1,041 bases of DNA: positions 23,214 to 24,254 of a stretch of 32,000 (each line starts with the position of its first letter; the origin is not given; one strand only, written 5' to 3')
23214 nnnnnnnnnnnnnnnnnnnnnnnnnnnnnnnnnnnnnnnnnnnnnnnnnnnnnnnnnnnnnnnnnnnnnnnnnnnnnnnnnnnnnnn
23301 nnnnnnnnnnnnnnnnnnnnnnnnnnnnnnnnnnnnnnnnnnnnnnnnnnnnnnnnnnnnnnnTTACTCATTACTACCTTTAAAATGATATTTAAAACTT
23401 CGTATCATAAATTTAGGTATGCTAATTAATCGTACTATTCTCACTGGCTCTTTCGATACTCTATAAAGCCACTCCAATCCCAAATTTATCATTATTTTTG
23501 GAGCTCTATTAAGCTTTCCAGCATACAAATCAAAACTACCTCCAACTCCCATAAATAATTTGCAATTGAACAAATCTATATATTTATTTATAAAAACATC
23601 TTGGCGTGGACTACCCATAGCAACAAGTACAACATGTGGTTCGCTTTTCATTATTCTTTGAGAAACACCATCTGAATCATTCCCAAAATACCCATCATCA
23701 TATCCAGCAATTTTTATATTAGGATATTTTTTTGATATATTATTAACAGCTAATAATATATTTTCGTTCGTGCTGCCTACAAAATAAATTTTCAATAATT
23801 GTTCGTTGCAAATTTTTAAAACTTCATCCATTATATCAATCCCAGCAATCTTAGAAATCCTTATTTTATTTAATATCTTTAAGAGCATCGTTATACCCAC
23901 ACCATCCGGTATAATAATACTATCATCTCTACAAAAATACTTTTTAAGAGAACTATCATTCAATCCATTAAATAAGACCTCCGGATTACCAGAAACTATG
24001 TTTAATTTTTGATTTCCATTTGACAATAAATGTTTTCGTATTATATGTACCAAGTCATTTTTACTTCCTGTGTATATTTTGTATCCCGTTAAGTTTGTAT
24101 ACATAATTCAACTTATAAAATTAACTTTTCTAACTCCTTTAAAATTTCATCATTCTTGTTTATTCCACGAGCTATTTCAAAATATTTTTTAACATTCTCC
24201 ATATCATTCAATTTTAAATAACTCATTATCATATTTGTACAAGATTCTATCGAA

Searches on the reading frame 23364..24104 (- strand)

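Call 109: search_protein_families(library=pfam, proteins=[window:23364-24104:-], max_evalue=0.00001)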
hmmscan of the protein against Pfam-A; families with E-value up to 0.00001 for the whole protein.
window:23364-24104:- (246 aa): 1 family
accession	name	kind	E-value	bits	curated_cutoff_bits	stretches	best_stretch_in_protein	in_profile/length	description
PF03808.19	Glyco_tran_WecG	-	9.7e-52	175.6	27.4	1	63-225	3-166/168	Glycosyl transferase WecG/TagA/CpsF family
